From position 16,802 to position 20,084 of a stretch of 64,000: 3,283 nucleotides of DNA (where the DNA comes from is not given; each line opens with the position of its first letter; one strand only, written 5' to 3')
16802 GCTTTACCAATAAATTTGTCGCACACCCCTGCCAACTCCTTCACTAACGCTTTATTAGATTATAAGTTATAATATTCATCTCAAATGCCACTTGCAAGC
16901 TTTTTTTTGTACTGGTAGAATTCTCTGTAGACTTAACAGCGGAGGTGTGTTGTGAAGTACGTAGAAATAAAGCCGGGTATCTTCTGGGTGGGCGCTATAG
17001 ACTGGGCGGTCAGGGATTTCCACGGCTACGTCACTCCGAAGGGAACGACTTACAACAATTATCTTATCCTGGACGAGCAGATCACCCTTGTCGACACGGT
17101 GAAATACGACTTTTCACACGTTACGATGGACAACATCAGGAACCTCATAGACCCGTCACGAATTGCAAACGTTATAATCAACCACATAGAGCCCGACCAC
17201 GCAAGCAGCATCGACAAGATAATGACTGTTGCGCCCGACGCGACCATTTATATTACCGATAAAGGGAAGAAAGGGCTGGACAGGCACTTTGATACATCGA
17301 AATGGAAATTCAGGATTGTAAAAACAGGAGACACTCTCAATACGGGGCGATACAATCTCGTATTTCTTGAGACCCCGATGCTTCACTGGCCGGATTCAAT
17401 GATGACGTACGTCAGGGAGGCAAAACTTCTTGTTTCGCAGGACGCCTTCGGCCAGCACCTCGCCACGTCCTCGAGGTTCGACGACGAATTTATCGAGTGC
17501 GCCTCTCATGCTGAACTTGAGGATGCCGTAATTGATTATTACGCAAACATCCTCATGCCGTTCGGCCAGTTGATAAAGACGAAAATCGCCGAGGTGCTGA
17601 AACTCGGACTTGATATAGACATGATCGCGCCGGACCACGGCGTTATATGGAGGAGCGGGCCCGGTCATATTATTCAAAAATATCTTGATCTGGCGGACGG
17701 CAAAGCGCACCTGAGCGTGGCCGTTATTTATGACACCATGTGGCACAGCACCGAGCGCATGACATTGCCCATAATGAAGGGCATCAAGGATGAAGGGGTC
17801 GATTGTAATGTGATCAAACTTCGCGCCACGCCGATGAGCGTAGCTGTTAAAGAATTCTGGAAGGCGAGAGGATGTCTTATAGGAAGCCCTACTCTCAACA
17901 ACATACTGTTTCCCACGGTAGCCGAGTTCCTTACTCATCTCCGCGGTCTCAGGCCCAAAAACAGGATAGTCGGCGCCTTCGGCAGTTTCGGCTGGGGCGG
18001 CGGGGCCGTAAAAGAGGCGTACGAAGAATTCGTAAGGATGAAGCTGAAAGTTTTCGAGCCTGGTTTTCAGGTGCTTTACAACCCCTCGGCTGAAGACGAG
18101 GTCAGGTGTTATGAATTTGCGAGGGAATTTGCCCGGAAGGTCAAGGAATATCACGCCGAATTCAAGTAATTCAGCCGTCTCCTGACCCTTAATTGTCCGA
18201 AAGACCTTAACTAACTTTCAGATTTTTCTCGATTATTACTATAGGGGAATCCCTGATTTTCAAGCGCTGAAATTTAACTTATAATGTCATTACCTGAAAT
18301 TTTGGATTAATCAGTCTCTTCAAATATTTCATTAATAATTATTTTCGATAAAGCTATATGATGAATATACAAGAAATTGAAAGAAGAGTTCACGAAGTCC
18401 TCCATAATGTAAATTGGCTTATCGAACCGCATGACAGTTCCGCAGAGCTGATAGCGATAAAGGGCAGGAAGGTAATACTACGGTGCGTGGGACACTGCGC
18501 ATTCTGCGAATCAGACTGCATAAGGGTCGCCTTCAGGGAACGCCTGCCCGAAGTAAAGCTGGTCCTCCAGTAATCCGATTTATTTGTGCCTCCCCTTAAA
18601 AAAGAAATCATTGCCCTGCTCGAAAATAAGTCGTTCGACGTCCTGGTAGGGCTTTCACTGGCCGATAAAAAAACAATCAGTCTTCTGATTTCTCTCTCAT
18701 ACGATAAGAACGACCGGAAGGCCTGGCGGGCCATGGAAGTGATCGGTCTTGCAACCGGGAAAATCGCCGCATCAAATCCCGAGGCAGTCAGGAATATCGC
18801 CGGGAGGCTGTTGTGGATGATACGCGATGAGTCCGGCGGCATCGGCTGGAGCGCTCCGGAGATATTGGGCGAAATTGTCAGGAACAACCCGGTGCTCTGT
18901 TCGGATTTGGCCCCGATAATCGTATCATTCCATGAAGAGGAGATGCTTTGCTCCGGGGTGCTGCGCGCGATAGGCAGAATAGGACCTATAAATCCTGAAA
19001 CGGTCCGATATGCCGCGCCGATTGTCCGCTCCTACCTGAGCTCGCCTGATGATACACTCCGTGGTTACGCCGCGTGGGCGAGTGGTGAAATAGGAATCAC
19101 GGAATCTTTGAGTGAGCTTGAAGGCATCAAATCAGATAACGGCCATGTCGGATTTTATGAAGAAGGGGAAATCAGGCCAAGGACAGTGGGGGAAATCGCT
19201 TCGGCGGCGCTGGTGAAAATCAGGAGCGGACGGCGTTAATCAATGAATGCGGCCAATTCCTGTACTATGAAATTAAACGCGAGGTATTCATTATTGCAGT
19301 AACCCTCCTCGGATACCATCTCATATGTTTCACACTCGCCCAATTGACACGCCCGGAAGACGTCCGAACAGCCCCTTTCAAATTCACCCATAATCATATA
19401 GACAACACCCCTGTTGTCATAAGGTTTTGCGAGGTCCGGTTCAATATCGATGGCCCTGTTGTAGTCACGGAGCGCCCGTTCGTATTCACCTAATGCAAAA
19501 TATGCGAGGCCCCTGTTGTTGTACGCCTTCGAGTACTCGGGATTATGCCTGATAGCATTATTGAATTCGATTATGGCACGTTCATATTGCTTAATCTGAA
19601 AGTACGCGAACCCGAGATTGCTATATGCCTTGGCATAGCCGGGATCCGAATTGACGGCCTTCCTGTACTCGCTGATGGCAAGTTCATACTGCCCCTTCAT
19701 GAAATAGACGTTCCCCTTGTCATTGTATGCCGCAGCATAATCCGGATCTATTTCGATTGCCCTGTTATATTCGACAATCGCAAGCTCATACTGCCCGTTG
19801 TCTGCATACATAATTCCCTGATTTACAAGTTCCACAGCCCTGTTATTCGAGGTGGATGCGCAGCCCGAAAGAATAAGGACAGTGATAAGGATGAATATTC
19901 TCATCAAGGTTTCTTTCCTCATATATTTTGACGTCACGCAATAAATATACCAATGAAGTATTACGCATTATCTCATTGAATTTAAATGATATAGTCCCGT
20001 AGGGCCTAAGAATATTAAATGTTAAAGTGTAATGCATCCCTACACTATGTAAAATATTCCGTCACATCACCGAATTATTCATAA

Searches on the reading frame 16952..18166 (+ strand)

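Call 23: search_protein_families(library=pfam, proteins=[window:16952-18166:+])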
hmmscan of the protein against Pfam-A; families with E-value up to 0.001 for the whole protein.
window:16952-18166:+ (405 aa): 2 families
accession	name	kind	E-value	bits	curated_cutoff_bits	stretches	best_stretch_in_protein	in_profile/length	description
PF19583.5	ODP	-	4.6e-22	79.3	27.2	1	34-230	3-194/194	ODP family beta lactamase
PF00258.30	Flavodoxin_1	-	1.4e-07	32.2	25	1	258-388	1-141/143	Flavodoxin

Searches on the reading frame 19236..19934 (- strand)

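Call 43: search_protein_families(library=pfam, proteins=[window:19236-19934:-])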
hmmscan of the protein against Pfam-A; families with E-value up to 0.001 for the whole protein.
window:19236-19934:- (232 aa): 19 families
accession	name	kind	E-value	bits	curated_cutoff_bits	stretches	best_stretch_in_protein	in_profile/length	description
PF13414.12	TPR_11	-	8.3e-41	137.9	26.8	4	42-81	3-42/42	TPR repeat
PF00515.34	TPR_1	-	4.2e-38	128.1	27.8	4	136-167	2-33/34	Tetratricopeptide repeat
PF07719.23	TPR_2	-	4.2e-35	117.4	27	4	136-167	2-33/34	Tetratricopeptide repeat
PF13431.12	TPR_17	-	1.6e-29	100.1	24.4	3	56-87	2-33/34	Tetratricopeptide repeat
PF13181.12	TPR_8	-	3.4e-27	92.7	25.7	4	136-167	2-33/34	Tetratricopeptide repeat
PF13424.12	TPR_12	-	1.3e-20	73.8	30.1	3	101-164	3-74/77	Tetratricopeptide repeat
PF13432.12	TPR_16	-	4.4e-18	65.8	32.7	2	110-167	6-63/65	Tetratricopeptide repeat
PF13428.12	TPR_14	-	3.3e-16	58.6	23.5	0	138-169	4-35/44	Tetratricopeptide repeat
PF13371.12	TPR_9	-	1.9e-15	57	35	2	145-193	5-53/73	Tetratricopeptide repeat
PF14559.12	TPR_19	-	2.4e-15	57.1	25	2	78-134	2-58/68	Tetratricopeptide repeat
PF13174.12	TPR_6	-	2.5e-11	43.9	26.3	0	141-167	6-32/33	Tetratricopeptide repeat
PF13374.12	TPR_10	-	1.3e-10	41.3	27.5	0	137-164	4-31/42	Tetratricopeptide repeat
PF24575.1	TPR_Slam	-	2.8e-07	31.4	35.2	0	76-120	56-100/104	Surface lipoprotein assembly modifier, N-terminal TPR repeats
PF12895.13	ANAPC3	-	6.8e-06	26.7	27.2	1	45-123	1-78/82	Anaphase-promoting complex, cyclosome, subunit 3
PF04212.24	MIT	-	1.3e-05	25.6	30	0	32-61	3-32/66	MIT (microtubule interacting and transport) domain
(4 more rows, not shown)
